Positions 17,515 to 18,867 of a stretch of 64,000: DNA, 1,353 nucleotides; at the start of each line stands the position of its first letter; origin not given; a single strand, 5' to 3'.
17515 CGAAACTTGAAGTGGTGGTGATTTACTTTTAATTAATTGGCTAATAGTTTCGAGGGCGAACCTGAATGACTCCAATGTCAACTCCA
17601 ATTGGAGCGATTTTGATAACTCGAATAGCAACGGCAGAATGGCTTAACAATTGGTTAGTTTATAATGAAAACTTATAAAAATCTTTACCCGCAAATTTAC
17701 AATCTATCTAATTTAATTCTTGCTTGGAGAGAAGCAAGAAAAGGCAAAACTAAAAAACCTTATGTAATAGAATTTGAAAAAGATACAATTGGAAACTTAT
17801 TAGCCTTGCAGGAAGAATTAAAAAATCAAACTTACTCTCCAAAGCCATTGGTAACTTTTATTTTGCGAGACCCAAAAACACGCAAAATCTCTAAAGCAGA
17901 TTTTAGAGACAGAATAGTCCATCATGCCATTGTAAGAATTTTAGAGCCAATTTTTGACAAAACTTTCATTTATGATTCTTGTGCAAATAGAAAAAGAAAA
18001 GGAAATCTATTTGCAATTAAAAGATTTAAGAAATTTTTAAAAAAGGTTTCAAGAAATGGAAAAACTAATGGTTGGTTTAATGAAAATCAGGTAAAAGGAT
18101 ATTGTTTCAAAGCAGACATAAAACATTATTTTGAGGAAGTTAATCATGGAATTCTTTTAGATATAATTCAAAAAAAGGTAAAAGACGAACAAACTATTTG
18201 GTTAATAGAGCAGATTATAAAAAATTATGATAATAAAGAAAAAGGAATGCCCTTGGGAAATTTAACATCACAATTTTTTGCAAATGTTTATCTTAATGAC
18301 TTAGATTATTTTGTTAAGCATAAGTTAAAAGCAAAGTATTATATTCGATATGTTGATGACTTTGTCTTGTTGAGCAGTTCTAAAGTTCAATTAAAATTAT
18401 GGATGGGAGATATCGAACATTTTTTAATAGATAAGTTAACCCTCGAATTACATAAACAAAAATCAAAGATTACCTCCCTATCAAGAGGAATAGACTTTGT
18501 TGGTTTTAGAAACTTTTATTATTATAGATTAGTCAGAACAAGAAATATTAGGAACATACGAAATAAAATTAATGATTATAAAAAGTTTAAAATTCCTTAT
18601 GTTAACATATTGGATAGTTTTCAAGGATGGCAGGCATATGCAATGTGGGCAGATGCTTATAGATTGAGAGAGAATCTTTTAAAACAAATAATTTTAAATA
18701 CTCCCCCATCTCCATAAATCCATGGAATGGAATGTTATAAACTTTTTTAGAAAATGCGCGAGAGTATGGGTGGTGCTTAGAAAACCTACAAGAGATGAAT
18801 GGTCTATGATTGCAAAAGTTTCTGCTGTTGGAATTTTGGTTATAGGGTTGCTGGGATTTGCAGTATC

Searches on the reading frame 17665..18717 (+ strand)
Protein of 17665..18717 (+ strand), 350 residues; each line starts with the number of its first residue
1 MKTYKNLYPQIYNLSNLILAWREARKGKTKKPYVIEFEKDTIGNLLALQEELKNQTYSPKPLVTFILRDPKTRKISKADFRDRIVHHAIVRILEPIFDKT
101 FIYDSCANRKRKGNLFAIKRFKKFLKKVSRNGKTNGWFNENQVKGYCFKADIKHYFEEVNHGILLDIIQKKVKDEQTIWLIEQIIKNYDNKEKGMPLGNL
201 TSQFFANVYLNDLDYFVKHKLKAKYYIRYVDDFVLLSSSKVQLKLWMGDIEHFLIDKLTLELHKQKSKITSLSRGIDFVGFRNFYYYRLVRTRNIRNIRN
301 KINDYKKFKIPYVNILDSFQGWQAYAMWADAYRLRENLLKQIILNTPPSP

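Call 44: search_protein_families(library=pfam, proteins=[window:17665-18717:+])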
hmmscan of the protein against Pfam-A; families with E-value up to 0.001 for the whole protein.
window:17665-18717:+ (350 aa): 1 family
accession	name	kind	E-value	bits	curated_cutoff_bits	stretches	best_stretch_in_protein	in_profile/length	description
PF00078.32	RVT_1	-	1.7e-16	61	29.6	1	71-282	8-204/205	Reverse transcriptase (RNA-dependent DNA polymerase)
